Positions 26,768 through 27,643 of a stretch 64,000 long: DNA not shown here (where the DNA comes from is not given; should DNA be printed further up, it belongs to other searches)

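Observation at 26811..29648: Foreign-looking insertion inside the glycan island: regulator, PDDEXK nuclease, truncated Schlafen-type ATPase remnant and papain-like peptidase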

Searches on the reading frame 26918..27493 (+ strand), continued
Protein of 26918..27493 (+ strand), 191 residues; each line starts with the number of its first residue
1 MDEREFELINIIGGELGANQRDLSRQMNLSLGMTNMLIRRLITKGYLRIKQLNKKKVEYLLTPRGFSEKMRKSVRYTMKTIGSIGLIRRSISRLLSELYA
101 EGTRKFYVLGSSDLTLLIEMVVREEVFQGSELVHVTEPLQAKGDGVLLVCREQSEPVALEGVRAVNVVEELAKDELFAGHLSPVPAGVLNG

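Call 22: find_related_loci(query=A1, collection=genome_contigs, flank=7000)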
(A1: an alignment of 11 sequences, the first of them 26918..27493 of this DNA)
Query A1 (191 aa) in genome_contigs; peptide patterns used: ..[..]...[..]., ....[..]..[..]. (x = any residue, [..] = any of these).
199 stretches matched a pattern; 112 encode a relative of the query (tblastn E <= 1e-3); the best 80 are kept; 80 distinct loci.
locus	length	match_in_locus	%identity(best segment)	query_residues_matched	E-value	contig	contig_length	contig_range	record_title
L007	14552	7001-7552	78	1-184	4e-96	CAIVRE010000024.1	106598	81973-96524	MAG: Candidatus Omnitrophica bacterium isolate AM-lipid-02-D9_bin-0629 genome assembly, contig: bin-0629:24/34, whole ge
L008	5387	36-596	77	1-187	3e-94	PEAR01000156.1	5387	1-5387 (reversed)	MAG: Candidatus Omnitrophota bacterium isolate Cal1bin1 scaffold468, whole genome shotgun sequence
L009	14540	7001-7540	78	1-180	2e-90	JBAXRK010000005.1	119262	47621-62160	MAG: Candidatus Omnitrophota bacterium isolate ELA581 MAG581_5, whole genome shotgun sequence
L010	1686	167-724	74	1-187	1e-93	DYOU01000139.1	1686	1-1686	MAG TPA_asm: Candidatus Elulimicrobium sp. isolate SulCav_GS09_5_2_46_18 SulCav_GS09_5_117898_length_1686_cov_8_784795,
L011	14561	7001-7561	64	1-187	7e-81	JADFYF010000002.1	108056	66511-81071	MAG: Candidatus Omnitrophota bacterium isolate nDJH6bin18 nDJH6_bin18_NODE_2_length_108056_cov_3.689907, whole genome sh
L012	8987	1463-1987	73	1-175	2e-80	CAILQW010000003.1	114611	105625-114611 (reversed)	MAG: Candidatus Omnitrophica bacterium isolate AM4_bin-704 genome assembly, contig: bin-704:03/67, whole genome shotgun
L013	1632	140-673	67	1-180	1e-79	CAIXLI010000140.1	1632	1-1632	MAG: uncultured proteobacterium isolate I2_bin-054 genome assembly, contig: bin-054:140/228, whole genome shotgun sequen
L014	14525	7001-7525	67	1-177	4e-74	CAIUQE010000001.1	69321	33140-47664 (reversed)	MAG: Candidatus Omnitrophica bacterium isolate MJ-2014-D6_bin-075 genome assembly, contig: bin-075:01/49, whole genome s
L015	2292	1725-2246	67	1-174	3e-76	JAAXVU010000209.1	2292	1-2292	MAG: Candidatus Omnitrophota bacterium isolate W9_Combined_metabat1_094 W9_Combined_metabat1_094_NODE_55944, whole genom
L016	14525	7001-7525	67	1-177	2e-73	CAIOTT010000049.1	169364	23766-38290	MAG: Candidatus Omnitrophica bacterium isolate Ki2-D4_bin-0675 genome assembly, contig: bin-0675:49/74, whole genome sho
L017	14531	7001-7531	64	1-179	2e-72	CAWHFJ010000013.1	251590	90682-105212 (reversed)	MAG: Candidatus Omnitrophota bacterium isolate MFD04780.bin.2.175 genome assembly, contig: contig_27280, whole genome sh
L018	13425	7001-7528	64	1-177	1e-72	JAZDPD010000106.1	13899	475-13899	MAG: Candidatus Omnitrophota bacterium isolate MEGAHIT-group-0.817 k141_8918816, whole genome shotgun sequence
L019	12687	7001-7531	62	1-178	9e-72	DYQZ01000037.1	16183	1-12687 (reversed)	MAG TPA_asm: Candidatus Omnitrophus sp. isolate SulCav_GS10_10_48_10 SulCav_GS10_10_5265_length_16183_cov_5_373326, whol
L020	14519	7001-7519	60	1-172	5e-70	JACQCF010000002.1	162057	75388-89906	MAG: Candidatus Omnitrophota bacterium isolate NC_groundwater_961_Pr1_S-0.2um_46_24 Montesol18-Sp2_coassembly_scaffold_6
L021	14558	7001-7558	61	1-188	5e-70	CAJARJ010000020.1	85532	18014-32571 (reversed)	MAG: Candidatus Omnitrophica bacterium isolate Loc090907-6m_bin-269 genome assembly, contig: bin-269:20/22, whole genome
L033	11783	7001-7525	57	1-175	6e-64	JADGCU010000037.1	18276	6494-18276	MAG: Candidatus Omnitrophota bacterium isolate nXXbin4 nXX_bin4_NODE_316_length_18276_cov_5.270238, whole genome shotgun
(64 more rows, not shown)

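Call 26: search_solved_structures(query=A1, max_evalue=1)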
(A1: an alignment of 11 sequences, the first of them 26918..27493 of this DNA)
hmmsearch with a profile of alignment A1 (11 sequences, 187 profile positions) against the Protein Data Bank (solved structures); distinct sequences matched with E-value up to 1: 4.
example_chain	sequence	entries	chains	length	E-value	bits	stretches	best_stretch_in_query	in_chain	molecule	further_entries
6jbx_A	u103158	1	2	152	0.14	15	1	5-77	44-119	Fatty acid biosynthesis transcriptional regulator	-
3s2w_A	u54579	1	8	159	0.43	13.4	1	17-66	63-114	Transcriptional regulator, MarR family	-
6qfd_A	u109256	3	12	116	0.94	12.2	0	41-68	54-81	DNA-binding protein | hsRosR DNA binding protein | DNA binding protein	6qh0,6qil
6qua_A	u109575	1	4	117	0.95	12.2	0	41-68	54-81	hsRosR-DNA binding protein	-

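Call 37: search_protein_families(library=pfam, proteins=[L033:8609-9640:+, L011:7574-8308:+, L012:2012-2476:+, L012:2469-2768:+, L014:7539-7808:+, L001:8682-9713:+, L033:9765-10949:+], max_evalue=1)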
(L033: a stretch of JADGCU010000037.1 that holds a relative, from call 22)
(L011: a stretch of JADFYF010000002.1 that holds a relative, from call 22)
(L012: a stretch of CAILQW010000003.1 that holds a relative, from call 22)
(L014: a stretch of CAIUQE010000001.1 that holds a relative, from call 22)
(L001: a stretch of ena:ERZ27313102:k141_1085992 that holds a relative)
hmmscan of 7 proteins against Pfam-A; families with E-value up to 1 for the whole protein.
L033:8609-9640:+ (343 aa): 1 family
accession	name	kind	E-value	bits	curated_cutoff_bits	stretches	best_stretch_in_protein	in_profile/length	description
PF02661.23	Fic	-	1.8e-20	74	24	1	120-216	4-93/93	Fic/DOC family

L011:7574-8308:+ (244 aa): 2 families
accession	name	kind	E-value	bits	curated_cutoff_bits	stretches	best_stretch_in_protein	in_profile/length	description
PF02661.23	Fic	-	5.2e-23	82.1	24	1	94-191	2-93/93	Fic/DOC family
PF11300.13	DUF3102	-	0.011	16.4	24.4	1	43-89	7-52/129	Protein of unknown function (DUF3102)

L012:2012-2476:+ (154 aa): 2 families
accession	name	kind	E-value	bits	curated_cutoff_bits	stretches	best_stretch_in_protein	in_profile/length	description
PF08780.16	NTase_sub_bind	-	2.5e-33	115.2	31.8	1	38-150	22-125/126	Nucleotidyltransferase substrate binding protein like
PF01934.22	HepT-like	-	0.00086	19.4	23.5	1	47-146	20-117/120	Ribonuclease HepT-like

L012:2469-2768:+ (99 aa): 5 families
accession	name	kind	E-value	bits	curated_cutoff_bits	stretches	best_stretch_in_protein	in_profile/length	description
PF18765.7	Polbeta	-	1.9e-10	41.2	26.9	1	11-93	2-84/93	Polymerase beta, Nucleotidyltransferase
PF01909.29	NTP_transf_2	-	5.6e-09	36.7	21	1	10-51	2-43/93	Nucleotidyltransferase domain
PF22600.2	MTPAP-like_central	-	1e-07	32.5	27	1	8-50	25-67/139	Poly(A) RNA polymerase, mitochondrial-like, central palm domain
PF19088.6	TUTase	-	0.00054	20.1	25.8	1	10-63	48-102/138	TUTase nucleotidyltransferase domain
PF10620.15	MdcG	-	0.15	12.4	26.5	1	11-75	19-85/121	Phosphoribosyl-dephospho-CoA transferase MdcG C-terminal domain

L014:7539-7808:+ (89 aa): 0 families

L001:8682-9713:+ (343 aa): 4 families
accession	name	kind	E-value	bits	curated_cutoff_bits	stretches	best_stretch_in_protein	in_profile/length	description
PF02661.23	Fic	-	5.4e-17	62.9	24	1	97-199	4-93/93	Fic/DOC family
PF12728.13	HTH_17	-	2.2e-07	31.5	27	1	294-337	6-49/51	Helix-turn-helix domain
PF13784.11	Fic_N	-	0.067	13.7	26.7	1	18-78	16-78/82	Fic/DOC family N-terminal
PF03792.18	PBC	-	0.076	13.3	25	1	101-160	101-158/181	PBC domain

L033:9765-10949:+ (394 aa): 20 families
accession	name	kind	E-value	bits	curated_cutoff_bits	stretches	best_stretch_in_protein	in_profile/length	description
PF13683.12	rve_3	-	2.3e-14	53.3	26.5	1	245-309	2-67/67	Integrase core domain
PF00665.32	rve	-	8.8e-11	42.4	32.6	1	152-254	2-100/102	Integrase core domain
PF13518.12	HTH_28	-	2.2e-07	31.3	25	1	23-74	2-52/52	Helix-turn-helix domain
PF13565.12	HTH_32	-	3.9e-07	31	33.7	1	50-122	1-69/73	Homeodomain-like domain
PF13384.12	HTH_23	-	6.9e-06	26.2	24.6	1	36-66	19-49/50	Homeodomain-like domain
PF13551.12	HTH_29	-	8.9e-06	26.2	28.1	1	37-73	15-50/64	Winged helix-turn helix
PF13011.12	LZ_Tnp_IS481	-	9.7e-05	23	22.2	1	26-85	17-72/85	leucine-zipper of insertion element IS481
PF13730.12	HTH_36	-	0.00029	21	25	1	28-64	19-55/55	Helix-turn-helix domain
PF01710.22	HTH_Tnp_IS630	-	0.0052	17.3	21.3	1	36-60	20-44/119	Transposase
PF24764.1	rva_4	-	0.013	15.6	26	1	152-226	5-76/194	Integrase core domain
PF12728.13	HTH_17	-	0.029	15.1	27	1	35-59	2-26/51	Helix-turn-helix domain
PF13443.12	HTH_26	-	0.033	14.9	22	1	33-57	9-33/63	Cro/C1-type HTH DNA-binding domain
PF08279.18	HTH_11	-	0.035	14.4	25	1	24-53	6-34/55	HTH domain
PF06056.18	Terminase_5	-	0.042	14.2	20.3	1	35-68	14-47/58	Putative ATPase subunit of terminase (gpP-like)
PF23125.1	Xre-MbcA-ParS_M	-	0.042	14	27.8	0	38-62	5-29/51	Antitoxin Xre/MbcA/ParS-like, middle domain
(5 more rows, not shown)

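Call 48: predict_structure(alignment_id=A5)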
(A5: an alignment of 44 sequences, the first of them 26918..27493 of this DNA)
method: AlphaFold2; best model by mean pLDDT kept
length: 191 residues; sequences in the alignment: 44
mean_pLDDT: 83.4   pTM: 0.63
mean pLDDT of the five models: 83.4, 82.8, 74.0, 69.4, 67.5
residues with pLDDT >= 90: 83; 70-90: 82; 50-70: 12; < 50: 14
segments of 3 or more residues with pLDDT < 50: 179-191
pLDDT, mean of each block of 10 residues (from residue 1): 86 74 88 92 92 84 91 86 89 94 93 89 91 92 91 70 89 63 35 35
secondary structure, 60 per line:
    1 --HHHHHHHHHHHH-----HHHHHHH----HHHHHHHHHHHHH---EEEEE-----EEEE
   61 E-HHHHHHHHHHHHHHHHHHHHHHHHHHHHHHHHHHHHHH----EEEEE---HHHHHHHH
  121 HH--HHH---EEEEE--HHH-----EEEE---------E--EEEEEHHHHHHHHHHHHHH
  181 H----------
elements in order: H3-14 H20-26 H31-43 E47-51 E57-61 H63-100 E105-109 H113-122 E131-135 E146-149 E162-166 H167-181

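Call 51: fold_search(model_id=the predicted structure, library=pdb)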
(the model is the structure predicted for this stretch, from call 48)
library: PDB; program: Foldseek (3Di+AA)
matches with E <= 10: 1758; with E <= 0.001: 12
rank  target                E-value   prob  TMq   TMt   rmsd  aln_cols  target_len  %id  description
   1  4rgu_A                5.1e-04  1.00  0.36  0.48  11.2       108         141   13  Crystal Structure of Putative MarR Family Transcriptional Regulator HcaR from Acinetobacter sp. ADP complexed with fer (released 2015-03-04)
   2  4rgu_B                5.1e-04  1.00  0.35  0.45  11.0       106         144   13  Crystal Structure of Putative MarR Family Transcriptional Regulator HcaR from Acinetobacter sp. ADP complexed with fer (released 2015-03-04)
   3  6jbx_B                6.5e-04  1.00  0.37  0.49   9.8       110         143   20  Crystal structure of Streptococcus pneumoniae FabT in complex with DNA (released 2019-07-24)
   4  5ffx_D                7.8e-04  1.00  0.39  0.53   6.8       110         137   14  S. aureus MepR G34K Mutant (released 2016-12-21)
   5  5x80_B                7.8e-04  1.00  0.38  0.51   7.7       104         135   17  CRYSTAL STRUCTURE OF MYCOBACTERIUM TUBERCULOSIS MARR FAMILY PROTEIN RV2887 COMPLEX WITH SALICYLIC ACID (released 2017-08-09)
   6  3k0l_A                7.8e-04  1.00  0.33  0.45  10.5       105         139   13  Crystal Structure of Putative MarR Family Transcriptional Regulator from Acinetobacter sp. ADP (released 2009-10-13)
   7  4fht_B                8.8e-04  1.00  0.39  0.52   1.6        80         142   20  Crystal Structure of the PcaV transcriptional regulator from Streptomyces coelicolor in complex with its natural ligan (released 2013-04-24)
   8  7clu_B                8.8e-04  0.97  0.26  0.17  13.8       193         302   12  PigF with SAH (released 2021-07-28)
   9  3eco_A                9.4e-04  1.00  0.39  0.54   6.7       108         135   14  Crystal structure of MepR, a transcription regulator of the Staphylococcus aureus multidrug efflux pump MepA (released 2009-02-10)
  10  4rgr_A                9.4e-04  1.00  0.37  0.49  10.8       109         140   13  Crystal Structure of Putative MarR Family Transcriptional Regulator HcaR from Acinetobacter sp. ADP (released 2015-03-04)
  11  4rgx_A                9.4e-04  1.00  0.35  0.47  10.4       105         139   13  Crystal Structure of Putative MarR Family Transcriptional Regulator HcaR from Acinetobacter sp. ADP complexed with 3,4 (released 2015-03-04)
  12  3k0l_B                9.4e-04  1.00  0.35  0.46  11.3       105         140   13  Crystal Structure of Putative MarR Family Transcriptional Regulator from Acinetobacter sp. ADP (released 2009-10-13)
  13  2qww_E                1.1e-03  1.00  0.36  0.47   3.6        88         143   18  Crystal structure of multiple antibiotic-resistance repressor (MarR) (YP_013417.1) from Listeria monocytogenes 4b F236 (released 2007-08-21)
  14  4n0b_C                1.1e-03  0.84  0.22  0.10  20.8       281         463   12  Crystal structure of Bacillus subtilis GabR, an autorepressor and transcriptional activator of GabT (released 2013-10-30)
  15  3tgn_B                1.1e-03  1.00  0.34  0.42   8.4       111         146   19  Crystal Structure of the zinc-dependent MarR Family Transcriptional Regulator AdcR in the Zn(II)-bound State (released 2011-11-30)
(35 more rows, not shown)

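Call 76: find_encoding_contigs(protein=P0009, flank=4000, max_places=1)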
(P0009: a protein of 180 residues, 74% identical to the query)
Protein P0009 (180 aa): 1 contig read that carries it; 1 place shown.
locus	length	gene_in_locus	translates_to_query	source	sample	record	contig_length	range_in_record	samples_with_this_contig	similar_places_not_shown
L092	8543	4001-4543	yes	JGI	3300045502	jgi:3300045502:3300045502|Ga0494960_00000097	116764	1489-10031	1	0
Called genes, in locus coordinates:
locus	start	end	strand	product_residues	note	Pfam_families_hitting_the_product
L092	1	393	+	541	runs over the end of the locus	-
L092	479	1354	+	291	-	PF02219:MTHFR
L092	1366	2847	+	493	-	PF02310:B12-binding, PF04055:Radical_SAM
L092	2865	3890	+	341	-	PF01073:3Beta_HSD, PF01370:Epimerase, PF02719:Polysacc_synt_2, PF04321:RmlD_sub_bind, PF05368:NmrA, PF16363:GDP_Man_Dehyd, PF13460:NAD_binding_10, PF07993:NAD_binding_4 (weak), +1 more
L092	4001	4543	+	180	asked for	PF13412:HTH_24 (weak)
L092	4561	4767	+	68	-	-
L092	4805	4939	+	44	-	-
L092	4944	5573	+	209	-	-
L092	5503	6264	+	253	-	-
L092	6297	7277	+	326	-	PF01073:3Beta_HSD, PF01370:Epimerase, PF02719:Polysacc_synt_2, PF04321:RmlD_sub_bind, PF05368:NmrA, PF07993:NAD_binding_4, PF13460:NAD_binding_10, PF16363:GDP_Man_Dehyd, +1 more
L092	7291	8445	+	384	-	PF01041:DegT_DnrJ_EryC1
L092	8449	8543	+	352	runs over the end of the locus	PF00571:CBS (faint), PF00483:NTP_transferase, PF12804:NTP_transf_3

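Call 78: search_protein_families(library=padloc, proteins=[L001:8682-9713:+, L011:7574-8308:+, L033:8609-9640:+, L012:2012-2476:+, L012:2469-2768:+, L092:4944-5573:+, L092:5503-6264:+, L092:4561-4767:+], max_evalue=0.001)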
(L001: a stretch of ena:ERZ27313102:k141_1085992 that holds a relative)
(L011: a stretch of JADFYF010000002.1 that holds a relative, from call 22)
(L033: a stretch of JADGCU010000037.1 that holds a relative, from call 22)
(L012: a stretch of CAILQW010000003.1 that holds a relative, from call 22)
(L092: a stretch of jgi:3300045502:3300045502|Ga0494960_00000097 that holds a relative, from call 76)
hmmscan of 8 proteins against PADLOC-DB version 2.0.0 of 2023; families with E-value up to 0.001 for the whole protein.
L001:8682-9713:+ (343 aa): 9 families
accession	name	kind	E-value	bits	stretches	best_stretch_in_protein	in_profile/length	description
PDLC03963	SoFic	-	1.4e-33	114.8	1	13-238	39-253/361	-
PDLC04840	PDC-S04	-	6.7e-19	66.5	1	39-228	19-200/227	-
PDLC04836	PDC-S04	-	1.9e-15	54.7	1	39-230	33-215/244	-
PDLC04837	PDC-S04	-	4.2e-15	53.7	1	24-240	18-222/234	-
PDLC04839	PDC-S04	-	1.9e-11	42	1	163-229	123-188/205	-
PDLC04838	PDC-S04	-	1.1e-07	29.8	1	122-228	84-187/209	-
PDLC04966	PDC-S24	-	1.1e-07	29.1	1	149-205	285-342/497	-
PDLC04842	PDC-S04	-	1.9e-06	25.8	1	178-234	109-162/202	-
PDLC04841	PDC-S04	-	6.1e-05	20.8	1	178-240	207-266/292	-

L011:7574-8308:+ (244 aa): 9 families
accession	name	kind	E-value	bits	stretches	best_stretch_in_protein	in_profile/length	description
PDLC04836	PDC-S04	-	5.7e-33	112.1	1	31-242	23-234/244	-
PDLC04840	PDC-S04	-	1.1e-32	111.6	1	34-230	12-211/227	-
PDLC03963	SoFic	-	1.5e-29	101.5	1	38-241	61-270/361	-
PDLC04837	PDC-S04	-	3.8e-26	89.8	1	35-229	27-221/234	-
PDLC04839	PDC-S04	-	3.8e-22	76.9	1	43-229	8-199/205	-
PDLC04966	PDC-S24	-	4.5e-17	60.1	1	90-197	228-342/497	-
PDLC04838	PDC-S04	-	2e-11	42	1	89-233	58-204/209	-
PDLC04842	PDC-S04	-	5.3e-09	34.1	1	88-244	36-183/202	-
PDLC04841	PDC-S04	-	7.4e-08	30.4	1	88-237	134-274/292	-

L033:8609-9640:+ (343 aa): 9 families
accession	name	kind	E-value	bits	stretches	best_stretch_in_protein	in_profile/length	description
PDLC03963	SoFic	-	2.6e-43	146.8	1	25-267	17-264/361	-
PDLC04966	PDC-S24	-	7.1e-21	72.6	1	116-247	230-369/497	-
PDLC04836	PDC-S04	-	4.4e-19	66.6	1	68-250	31-216/244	-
PDLC04837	PDC-S04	-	7.2e-18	62.7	1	65-259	28-220/234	-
PDLC04840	PDC-S04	-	1.1e-15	55.9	1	68-248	17-201/227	-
PDLC04839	PDC-S04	-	1.9e-11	42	1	119-248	60-188/205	-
PDLC04841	PDC-S04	-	3.9e-07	28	1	103-229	123-242/292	-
PDLC04842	PDC-S04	-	3.3e-06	24.9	1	100-219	22-133/202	-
PDLC04838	PDC-S04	-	1.4e-05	23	1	187-231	133-177/209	-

L012:2012-2476:+ (154 aa): 0 families

L012:2469-2768:+ (99 aa): 7 families
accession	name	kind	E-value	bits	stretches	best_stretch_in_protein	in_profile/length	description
PDLC03138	Specificity_I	-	3.7e-26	90.2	1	1-95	1-95/485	Type I specificity subunit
PDLC04904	PDC-S09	-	2.8e-10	38.3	1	10-91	14-93/104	-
PDLC04902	PDC-S09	-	1e-07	30.1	1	21-92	20-91/97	-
PDLC04907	PDC-S09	-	1.6e-06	26.2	1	9-73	14-74/114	-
PDLC04906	PDC-S09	-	3.8e-06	25.2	1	23-93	25-95/98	-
PDLC04905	PDC-S09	-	0.00021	19.6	1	20-92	19-94/101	-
PDLC04368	PDC-M05A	-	0.00055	17.8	1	27-63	112-148/201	-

L092:4944-5573:+ (209 aa): 0 families

L092:5503-6264:+ (253 aa): 0 families

L092:4561-4767:+ (68 aa): 0 families

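Call 79: search_protein_families(library=pfam, proteins=[L092:4944-5573:+, L092:5503-6264:+, L092:4561-4767:+, L092:4805-4939:+], max_evalue=1)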
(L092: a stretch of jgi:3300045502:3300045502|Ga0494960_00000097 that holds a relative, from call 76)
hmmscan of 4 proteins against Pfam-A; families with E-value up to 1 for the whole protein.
L092:4944-5573:+ (209 aa): 0 families

L092:5503-6264:+ (253 aa): 0 families

L092:4561-4767:+ (68 aa): 0 families

L092:4805-4939:+ (44 aa): 0 families
